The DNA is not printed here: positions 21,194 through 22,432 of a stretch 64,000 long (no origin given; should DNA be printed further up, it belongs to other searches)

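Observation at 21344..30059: Cyclic-ureide (hydantoin/dihydropyrimidine/allantoin-type) cluster with a stand-alone PyrB-like carbamoyltransferase and no N-carbamoylase: candidate phosphorolytic, carbamoyl-phosphate-yielding pathway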

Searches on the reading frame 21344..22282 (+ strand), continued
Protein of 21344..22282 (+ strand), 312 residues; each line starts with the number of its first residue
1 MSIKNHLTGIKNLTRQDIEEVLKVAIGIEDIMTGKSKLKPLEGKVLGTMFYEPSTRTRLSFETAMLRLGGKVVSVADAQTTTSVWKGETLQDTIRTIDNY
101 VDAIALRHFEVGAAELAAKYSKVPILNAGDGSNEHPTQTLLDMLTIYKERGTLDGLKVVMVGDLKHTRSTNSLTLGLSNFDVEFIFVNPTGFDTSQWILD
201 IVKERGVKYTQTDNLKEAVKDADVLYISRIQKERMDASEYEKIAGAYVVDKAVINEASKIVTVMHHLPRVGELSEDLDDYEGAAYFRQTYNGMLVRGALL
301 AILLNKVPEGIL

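Call 40: search_protein_families(library=ncbifam, max_evalue=1e-10, proteins=[L009:2604-3548:+, L009:327-1571:+, L013:18019-19311:+, L013:13436-14845:+, L014:9706-10935:+, L014:11011-12414:+, L014:12463-13485:+, L012:2917-3978:+, L010:8364-9914:+, L014:4865-6049:+])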
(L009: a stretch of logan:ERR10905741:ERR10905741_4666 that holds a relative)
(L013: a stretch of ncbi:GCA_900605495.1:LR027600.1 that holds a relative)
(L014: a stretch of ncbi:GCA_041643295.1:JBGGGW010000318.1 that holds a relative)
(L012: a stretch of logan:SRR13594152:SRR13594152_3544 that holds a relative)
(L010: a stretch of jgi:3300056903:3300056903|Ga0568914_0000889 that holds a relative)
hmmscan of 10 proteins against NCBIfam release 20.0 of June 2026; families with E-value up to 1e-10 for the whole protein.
L009:2604-3548:+ (314 aa): 7 families
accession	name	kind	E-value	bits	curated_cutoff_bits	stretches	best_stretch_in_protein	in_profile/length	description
TIGR00746.1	arcC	equivalog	6.1e-136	452.5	358.25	1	4-312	2-308/309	carbamate kinase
NF009007.0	PRK12352.1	subfamily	1.1e-116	389.2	266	1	1-312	1-314/316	carbamate kinase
NF009008.0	PRK12354.1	subfamily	6.7e-111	370.3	361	1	4-312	2-299/308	carbamate kinase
NF006926.0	PRK09411.1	equivalog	3.7e-79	266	416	1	3-312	2-296/297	carbamate kinase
TIGR00761.1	argB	equivalog_domain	1.2e-14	54.4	151.3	0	193-293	135-231/231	acetylglutamate kinase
NF010661.0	PRK14058.1-3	equivalog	8.2e-12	44.8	251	1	34-310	19-269/283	acetylglutamate/acetylaminoadipate kinase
NF010659.0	PRK14058.1-1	equivalog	2.2e-11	43.4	223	0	192-305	149-261/267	[LysW]-aminoadipate kinase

L009:327-1571:+ (414 aa): 15 families
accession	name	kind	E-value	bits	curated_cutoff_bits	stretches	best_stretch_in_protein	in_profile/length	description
NF002085.0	PRK00915.1-2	subfamily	9.6e-59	199.4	517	1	31-393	10-365/504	2-isopropylmalate synthase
TIGR02090.1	LEU1_arch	subfamily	2.5e-58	198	484.75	1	35-391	1-350/363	isopropylmalate/citramalate/homocitrate synthases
NF041069.1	IPMS_Sufob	equivalog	9.7e-50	169.9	600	1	35-393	1-354/371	isopropylmalate synthase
TIGR02660.1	nifV_homocitr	equivalog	4.2e-47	161.2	462.9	1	35-393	2-353/365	homocitrate synthase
TIGR02146.1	LysS_fung_arch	equivalog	5.6e-39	134.3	413.55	1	37-385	1-342/344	homocitrate synthase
NF002086.0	PRK00915.1-3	equivalog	8.7e-39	133.4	532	1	33-394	5-371/516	2-isopropylmalate synthase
TIGR00973.1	leuA_bact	equivalog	3.7e-36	124.7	598.7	1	35-394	2-366/494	2-isopropylmalate synthase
NF002088.0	PRK00915.1-5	equivalog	2.1e-32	112.3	697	1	33-393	2-367/514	2-isopropylmalate synthase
NF002087.0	PRK00915.1-4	equivalog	6.5e-30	104.1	729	1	35-321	7-300/516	2-isopropylmalate synthase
NF002084.0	PRK00915.1-1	equivalog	2e-22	79.4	748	1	34-321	4-298/523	2-isopropylmalate synthase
TIGR00977.1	citramal_synth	equivalog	7.1e-20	70.8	450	1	167-361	144-335/526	citramalate synthase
NF042434.1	IPMS_Lepto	equivalog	1.2e-18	67.3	500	1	168-388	148-369/374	2-isopropylmalate synthase LeuA2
NF042433.1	CitmalDyn_Leptosp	equivalog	5.2e-16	58.3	950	1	32-393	5-369/514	(R)-citramalate synthase CimA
NF006049.0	PRK08195.1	subfamily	3.8e-15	55.7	229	1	154-294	125-264/344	4-hyroxy-2-oxovalerate/4-hydroxy-2-oxopentanoic acid aldolase,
TIGR03217.1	4OH_2_O_val_ald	equivalog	1.8e-13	50.4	286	1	154-293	120-258/334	4-hydroxy-2-oxovalerate aldolase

L013:18019-19311:+ (430 aa): 7 families
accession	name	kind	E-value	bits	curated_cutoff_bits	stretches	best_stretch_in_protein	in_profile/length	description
NF004636.0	PRK05985.1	subfamily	6e-78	262.4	408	1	13-426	2-387/398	amidohydrolase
NF006685.0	PRK09230.1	subfamily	6.8e-73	245.5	483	1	14-425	4-402/426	cytosine deaminase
NF005748.0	PRK07572.1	subfamily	5.8e-72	243.1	438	1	14-427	2-400/426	cytosine deaminase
NF005759.0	PRK07583.1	equivalog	2.7e-51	174.6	403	1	52-427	61-421/438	cytosine deaminase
NF005312.0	PRK06846.1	subfamily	4.5e-48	164.1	447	1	54-427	56-405/412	amidohydrolase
NF005365.0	PRK06886.1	equivalog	3.3e-30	105.3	340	1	67-377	22-318/327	hypothetical protein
NF006681.0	PRK09229.1-2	equivalog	2.3e-13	49.7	362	0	33-129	25-116/451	formimidoylglutamate deiminase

L013:13436-14845:+ (469 aa): 33 families (the best 25 are shown)
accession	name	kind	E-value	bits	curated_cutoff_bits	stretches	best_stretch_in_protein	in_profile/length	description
TIGR02033.1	D-hydantoinase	equivalog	6.4e-140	467.1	393.25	1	4-464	1-454/454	dihydropyrimidinase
NF009941.0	PRK13404.1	subfamily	2.3e-130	435.4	647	1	2-467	4-464/478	dihydropyrimidinase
NF004839.0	PRK06189.1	equivalog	3.7e-83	279.6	631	1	1-464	2-447/451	allantoinase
TIGR03178.1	allantoinase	equivalog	3e-79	266.9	357.85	1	3-463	1-440/441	allantoinase AllB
NF058539.1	ergo_uti2_ErtD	equivalog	4.4e-73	246.7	650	1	6-464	5-447/449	hydantoin-5-propionate amidohydrolase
NF006559.0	PRK09060.1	equivalog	4.2e-72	242.8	482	1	2-460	5-434/444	dihydroorotase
NF002668.0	PRK02382.1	equivalog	5.1e-71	239.7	452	1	2-465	4-429/436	dihydroorotase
NF058538.1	ergo_util_ErtD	equivalog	7.7e-70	235.9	600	1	6-463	4-445/446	hydantoin-5-propionate amidohydrolase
TIGR00857.1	pyrC_multi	subfamily_domain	4.7e-69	233.3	279.05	1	48-449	24-411/412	dihydroorotase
NF005751.0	PRK07575.1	equivalog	1.8e-61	208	529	1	3-452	4-425/440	dihydroorotase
NF005960.0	PRK08044.1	equivalog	3.1e-61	207.5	688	1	2-463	3-449/453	allantoinase AllB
NF006837.0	PRK09357.1-2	equivalog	1.4e-55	188.6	575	1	4-450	3-425/428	dihydroorotase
NF006688.0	PRK09236.1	equivalog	2.2e-53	181.7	535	1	2-451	2-430/444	dihydroorotase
NF003271.0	PRK04250.1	equivalog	1.1e-50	172.5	405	1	8-455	7-396/407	dihydroorotase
NF006836.0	PRK09357.1-1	equivalog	3.4e-49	167.7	538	1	4-451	4-428/432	dihydroorotase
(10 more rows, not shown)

L014:9706-10935:+ (409 aa): 18 families
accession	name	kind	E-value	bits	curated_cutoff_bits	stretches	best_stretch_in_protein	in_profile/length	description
NF006771.0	PRK09290.1-5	subfamily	2.5e-134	447.9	399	1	2-409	3-411/413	allantoate amidohydrolase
TIGR01879.1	hydantase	subfamily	1e-120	403.3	204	1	6-407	1-401/401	hydantoinase/carbamoylase family amidase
NF058540.1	Ncarbamyl_ErtE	equivalog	1.4e-118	396.1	520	1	3-407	8-414/418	N-carbamyl-l-glutamate amidohydrolase ErtE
NF006768.0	PRK09290.1-1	equivalog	2.5e-104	349.4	532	1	7-408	8-408/411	allantoate deiminase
NF006775.0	PRK09290.2-5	equivalog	6.4e-100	334.7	479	1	24-408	30-414/419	allantoate amidohydrolase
NF006769.0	PRK09290.1-3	subfamily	4.3e-97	325.4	452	1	5-408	12-412/417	allantoate amidohydrolase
NF009531.0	PRK12893.1-5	equivalog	1.2e-94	317.3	486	1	3-407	7-411/421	Zn-dependent hydrolase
NF009529.0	PRK12893.1-2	equivalog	3.8e-88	296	508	1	4-407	8-407/411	Zn-dependent hydrolase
NF009527.0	PRK12891.1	subfamily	1.7e-87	294.1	461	1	6-408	12-421/426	Zn-dependent hydrolase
TIGR03176.1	AllC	equivalog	2.1e-87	293.5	597.75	1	7-408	4-403/406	allantoate deiminase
NF006773.0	PRK09290.2-2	equivalog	6.3e-80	269.1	584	1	24-408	33-417/419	allantoate amidohydrolase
NF006770.0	PRK09290.1-4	equivalog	1.4e-78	264.4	372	1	23-408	21-401/403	allantoate amidohydrolase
NF006772.0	PRK09290.2-1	subfamily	3.2e-73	247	424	1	4-408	13-416/430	allantoate amidohydrolase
NF006774.0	PRK09290.2-4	equivalog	2.8e-70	237.2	897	1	23-405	31-413/427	allantoate amidohydrolase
NF010373.0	PRK13799.1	equivalog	2.7e-68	230.9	1087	1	53-408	232-587/591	unknown domain/N-carbamoyl-L-amino acid hydrolase fusion protein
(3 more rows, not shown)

L014:11011-12414:+ (467 aa): 33 families (the best 25 are shown)
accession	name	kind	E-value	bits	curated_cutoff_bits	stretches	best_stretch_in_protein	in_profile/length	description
TIGR02033.1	D-hydantoinase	equivalog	4.9e-169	563.1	393.25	1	3-454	1-454/454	dihydropyrimidinase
NF009941.0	PRK13404.1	subfamily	2.6e-140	468.2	647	1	3-455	6-462/478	dihydropyrimidinase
NF004839.0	PRK06189.1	equivalog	7.6e-83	278.6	631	1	3-455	5-448/451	allantoinase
TIGR03178.1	allantoinase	equivalog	3.7e-80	269.9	357.85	1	3-453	2-440/441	allantoinase AllB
NF058539.1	ergo_uti2_ErtD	equivalog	1.1e-66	225.7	650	1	6-454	6-447/449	hydantoin-5-propionate amidohydrolase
NF002668.0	PRK02382.1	equivalog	1.7e-65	221.4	452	1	5-454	8-428/436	dihydroorotase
NF006559.0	PRK09060.1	equivalog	2.2e-61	207.5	482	1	3-450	7-434/444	dihydroorotase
NF058538.1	ergo_util_ErtD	equivalog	6.1e-59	200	600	1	7-453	6-445/446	hydantoin-5-propionate amidohydrolase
NF005960.0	PRK08044.1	equivalog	5.1e-57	193.6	688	1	3-454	5-450/453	allantoinase AllB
NF005751.0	PRK07575.1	equivalog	2.3e-52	178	529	1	2-445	4-428/440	dihydroorotase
TIGR00857.1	pyrC_multi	subfamily_domain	1.9e-49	168.8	279.05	1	18-437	5-409/412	dihydroorotase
NF006688.0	PRK09236.1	equivalog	1.6e-47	162.3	535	1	2-451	3-439/444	dihydroorotase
NF006837.0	PRK09357.1-2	equivalog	1.1e-45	156.1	575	1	1-440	1-425/428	dihydroorotase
NF006839.0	PRK09357.1-4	equivalog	1.1e-41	142.9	576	1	3-401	2-385/422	dihydroorotase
NF003271.0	PRK04250.1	equivalog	2.9e-38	131.5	405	1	5-448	5-399/407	dihydroorotase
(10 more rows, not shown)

L014:12463-13485:+ (340 aa): 1 family
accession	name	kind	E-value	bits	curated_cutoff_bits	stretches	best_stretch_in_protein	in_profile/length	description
TIGR03151.1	enACPred_II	equivalog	3e-85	286.2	453.1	1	9-338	1-305/307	enoyl-[acyl-carrier-protein] reductase FabK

L012:2917-3978:+ (353 aa): 1 family
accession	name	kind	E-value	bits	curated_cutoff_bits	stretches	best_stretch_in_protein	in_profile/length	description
NF040521.1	C45_proenzyme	subfamily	2.3e-16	60.1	85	1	72-286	138-312/313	C45 family autoproteolytic acyltransferase/hydrolase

L010:8364-9914:+ (516 aa): 7 families
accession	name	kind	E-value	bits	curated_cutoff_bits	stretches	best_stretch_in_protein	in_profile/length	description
TIGR01117.1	mmdA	subfamily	1.7e-201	670.5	998.8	1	7-516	4-512/512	methylmalonyl-CoA decarboxylase subunit alpha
NF041504.1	AccA_sub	subfamily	5.4e-15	55.5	300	0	306-441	39-177/257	carboxyltransferase subunit alpha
NF005530.0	PRK07189.1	equivalog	7.9e-14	51.4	228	1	33-206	15-196/303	biotin-independent malonate decarboxylase subunit beta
NF004344.0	PRK05724.1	equivalog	2.1e-13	50.2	357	1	306-443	96-236/319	acetyl-CoA carboxylase carboxyltransferase subunit alpha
TIGR00513.1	accA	equivalog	6.1e-13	48.8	319.3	0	306-419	96-218/321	acetyl-CoA carboxylase carboxyl transferase subunit alpha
TIGR00515.1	accD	equivalog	1e-12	48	317.45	0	33-138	56-173/285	acetyl-CoA carboxylase, carboxyltransferase subunit beta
TIGR03133.1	malonate_beta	equivalog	2.8e-12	46.5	278.15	1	34-206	6-186/274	biotin-independent malonate decarboxylase subunit beta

L014:4865-6049:+ (394 aa): 7 families
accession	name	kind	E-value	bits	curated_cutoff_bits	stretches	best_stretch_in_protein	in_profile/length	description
NF052585.1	SucGlutTfsCaiB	equivalog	3.9e-100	335.2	750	1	2-382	5-392/394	succinate--glutarate CoA-transferase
NF041294.1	Scnl_mescCoAtase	equivalog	1.2e-88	297.9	700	1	5-376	4-381/381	succinyl-CoA:mesaconate CoA-transferase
NF003809.0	PRK05398.1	subfamily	1.9e-87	293.5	442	2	2-206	2-207/416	formyl-CoA transferase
NF008511.0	PRK11430.1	equivalog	8.9e-87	291.7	522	1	2-374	7-375/381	CoA:oxalate CoA-transferase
TIGR03253.1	oxalate_frc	equivalog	3e-84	283.1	504.2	2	4-206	3-206/416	formyl-CoA transferase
NF002914.1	PRK03525.1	equivalog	2.4e-48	165.1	413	1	4-394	9-397/400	L-carnitine CoA-transferase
TIGR04253.1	mesacon_CoA_iso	equivalog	1e-18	67.5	725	1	5-393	3-399/403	2-methylfumaryl-CoA isomerase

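Call 46: find_encoding_contigs(protein=P0108, flank=10000, max_places=1)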
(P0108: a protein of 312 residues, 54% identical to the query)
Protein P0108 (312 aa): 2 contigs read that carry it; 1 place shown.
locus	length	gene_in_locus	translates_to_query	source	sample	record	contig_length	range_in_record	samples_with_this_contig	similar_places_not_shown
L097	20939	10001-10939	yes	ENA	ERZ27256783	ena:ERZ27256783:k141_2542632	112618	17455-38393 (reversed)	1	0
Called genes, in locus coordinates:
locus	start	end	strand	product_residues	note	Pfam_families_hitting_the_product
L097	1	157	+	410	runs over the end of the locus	PF13433:Peripla_BP_5, PF13458:Peripla_BP_6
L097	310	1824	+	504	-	PF01979:Amidohydro_1, PF07969:Amidohydro_3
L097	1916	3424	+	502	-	PF01979:Amidohydro_1, PF07969:Amidohydro_3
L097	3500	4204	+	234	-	PF01177:Asp_Glu_race, PF07302:AroM (faint)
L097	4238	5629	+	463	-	PF01979:Amidohydro_1, PF12890:DHOase, PF07969:Amidohydro_3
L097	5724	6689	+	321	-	PF00696:AA_kinase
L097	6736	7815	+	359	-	PF00155:Aminotran_1_2, PF12897:Asp_aminotransf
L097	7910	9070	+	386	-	PF01546:Peptidase_M20, PF07687:M20_dimer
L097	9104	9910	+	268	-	PF14512:TM1586_NiRdase (faint), PF00881:Nitroreductase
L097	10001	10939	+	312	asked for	PF02729:OTCace_N, PF00185:OTCace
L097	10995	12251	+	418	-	PF05034:MAAL_N, PF07476:MAAL_C, PF13378:MR_MLE_C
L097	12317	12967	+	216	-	PF02589:LUD_dom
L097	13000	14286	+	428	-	PF01546:Peptidase_M20, PF07687:M20_dimer (weak)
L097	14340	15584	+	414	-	PF05034:MAAL_N, PF07476:MAAL_C, PF13378:MR_MLE_C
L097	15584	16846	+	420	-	PF08442:ATP-grasp_2, PF13549:ATP-grasp_5, PF24948:Citrate_synth_N, PF16114:Citrate_bind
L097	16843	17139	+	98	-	-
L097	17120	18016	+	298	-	PF02629:CoA_binding, PF13380:CoA_binding_2, PF00549:Ligase_CoA, PF13607:Succ_CoA_lig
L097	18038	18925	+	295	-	PF03328:HpcH_HpaI, PF15617:C-C_Bond_Lyase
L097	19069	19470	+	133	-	PF01042:Ribonuc_L-PSP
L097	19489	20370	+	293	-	PF04041:Glyco_hydro_130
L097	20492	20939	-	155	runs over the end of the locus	PF02308:MgtC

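Call 47: find_encoding_contigs(protein=P0090, flank=10000, max_places=1)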
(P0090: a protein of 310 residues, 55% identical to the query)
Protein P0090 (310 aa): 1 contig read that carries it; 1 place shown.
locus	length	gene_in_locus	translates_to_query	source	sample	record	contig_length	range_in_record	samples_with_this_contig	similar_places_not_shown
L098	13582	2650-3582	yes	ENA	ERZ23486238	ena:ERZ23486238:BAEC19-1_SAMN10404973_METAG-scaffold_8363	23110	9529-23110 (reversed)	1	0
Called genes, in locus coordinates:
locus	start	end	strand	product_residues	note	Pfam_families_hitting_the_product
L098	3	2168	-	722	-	?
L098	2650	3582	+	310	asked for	PF02729:OTCace_N, PF00185:OTCace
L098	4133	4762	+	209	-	PF07969:Amidohydro_3 (weak)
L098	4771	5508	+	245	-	PF01979:Amidohydro_1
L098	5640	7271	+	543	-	PF01071:GARS_A (weak), PF02786:CPSase_L_D2 (weak), PF08442:ATP-grasp_2, PF13549:ATP-grasp_5, PF24948:Citrate_synth_N, PF16114:Citrate_bind (weak)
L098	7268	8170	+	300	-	PF02629:CoA_binding, PF13380:CoA_binding_2 (weak), PF00549:Ligase_CoA, PF13607:Succ_CoA_lig (weak)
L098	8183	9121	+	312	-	PF03328:HpcH_HpaI, PF15617:C-C_Bond_Lyase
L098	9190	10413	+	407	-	PF05034:MAAL_N, PF07476:MAAL_C, PF13378:MR_MLE_C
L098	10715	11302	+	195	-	PF04978:MST, PF12867:DinB_2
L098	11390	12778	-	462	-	PF05369:MtmB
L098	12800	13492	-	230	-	PF02607:B12-binding_2, PF02310:B12-binding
